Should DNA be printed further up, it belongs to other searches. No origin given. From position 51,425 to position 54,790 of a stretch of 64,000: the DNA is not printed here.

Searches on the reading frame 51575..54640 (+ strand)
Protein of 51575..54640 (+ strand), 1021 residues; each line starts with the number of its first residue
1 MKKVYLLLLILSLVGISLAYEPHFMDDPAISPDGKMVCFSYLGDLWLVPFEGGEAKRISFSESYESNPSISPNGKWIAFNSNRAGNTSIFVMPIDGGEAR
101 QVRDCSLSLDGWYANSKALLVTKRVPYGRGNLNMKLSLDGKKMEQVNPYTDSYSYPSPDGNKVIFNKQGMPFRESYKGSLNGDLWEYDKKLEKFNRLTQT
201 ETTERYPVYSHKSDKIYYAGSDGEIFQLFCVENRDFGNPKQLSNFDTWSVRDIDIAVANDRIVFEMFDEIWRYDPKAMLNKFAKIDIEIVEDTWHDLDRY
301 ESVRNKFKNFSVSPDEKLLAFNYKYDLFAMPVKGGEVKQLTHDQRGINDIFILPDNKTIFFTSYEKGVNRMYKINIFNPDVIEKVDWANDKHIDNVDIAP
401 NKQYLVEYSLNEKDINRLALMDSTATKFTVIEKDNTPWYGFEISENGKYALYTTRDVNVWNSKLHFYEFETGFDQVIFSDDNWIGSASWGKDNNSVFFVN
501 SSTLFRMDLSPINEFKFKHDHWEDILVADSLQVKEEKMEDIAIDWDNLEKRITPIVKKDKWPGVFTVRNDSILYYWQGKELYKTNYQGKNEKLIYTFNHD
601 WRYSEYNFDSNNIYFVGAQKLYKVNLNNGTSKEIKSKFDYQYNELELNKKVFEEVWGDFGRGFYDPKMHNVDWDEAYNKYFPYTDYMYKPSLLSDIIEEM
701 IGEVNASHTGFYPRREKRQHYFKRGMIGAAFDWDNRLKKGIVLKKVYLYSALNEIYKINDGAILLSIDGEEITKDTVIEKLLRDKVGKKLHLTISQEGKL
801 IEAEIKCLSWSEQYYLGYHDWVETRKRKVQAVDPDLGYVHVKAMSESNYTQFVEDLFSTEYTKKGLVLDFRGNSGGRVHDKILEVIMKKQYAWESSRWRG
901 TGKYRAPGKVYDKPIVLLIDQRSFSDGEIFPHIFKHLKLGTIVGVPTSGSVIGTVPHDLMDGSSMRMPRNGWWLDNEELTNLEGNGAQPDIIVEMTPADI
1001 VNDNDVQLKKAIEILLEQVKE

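Call 19: search_protein_families(library=ncbifam, proteins=[window:51575-54640:+])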
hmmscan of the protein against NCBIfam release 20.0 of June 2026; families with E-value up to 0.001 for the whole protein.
window:51575-54640:+ (1021 aa): 13 families
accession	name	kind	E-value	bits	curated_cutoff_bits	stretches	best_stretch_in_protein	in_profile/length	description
TIGR02800.1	propeller_TolB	equivalog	2.9e-17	62.7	343.15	2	28-168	240-385/418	Tol-Pal system beta propeller repeat protein TolB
NF045590.1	Cterm_S41_CtpC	exception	6e-15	54.9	665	1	648-1020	37-415/418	carboxyl-terminal processing protease CtpC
NF045589.1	Cterm_S41_CtpB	exception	8.2e-15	54.4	633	1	648-999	38-386/416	carboxyl-terminal processing protease CtpB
NF053518.1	DipepPtdsDpp5Prph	equivalog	8.6e-15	54.3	900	1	44-131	43-132/655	dipeptidyl-peptidase Dpp5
TIGR00225.1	prc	subfamily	2.2e-13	50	218.6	1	765-1006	87-327/335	C-terminal processing peptidase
NF045591.1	Cterm_S41_CtpZ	exception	1.5e-10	40.4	525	1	648-1019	31-401/403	carboxyl-terminal processing protease CtpZ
NF052377.1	lmo1851_S41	exception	3.7e-09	35.8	725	1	759-996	137-370/468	lmo1851 family serine protease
NF045588.1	Cterm_S41_CtpA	exception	1.2e-08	34.3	625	1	648-1015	32-401/401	carboxyl-terminal processing protease CtpA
NF033424.1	chlamy_CPAF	equivalog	2.3e-08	33.1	250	1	907-1015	451-559/564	protease-like activity factor CPAF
TIGR03900.1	prc_long_Delta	hypoth_equivalog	1.3e-07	30.1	660.95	1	829-949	232-360/973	MXAN_5808 family serine peptidase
NF033523.0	lasso_peptidase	equivalog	5.1e-06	25.5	400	0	65-104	90-129/638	Atxe2 family lasso peptide isopeptidase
NF051464.1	tail_spec_CT441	exception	0.00016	20.5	700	0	707-944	225-474/645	tail-specific protease Tsp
NF002183.0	PRK01029.1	equivalog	0.00046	19.3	405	0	60-118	276-319/429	Tol-Pal system protein TolB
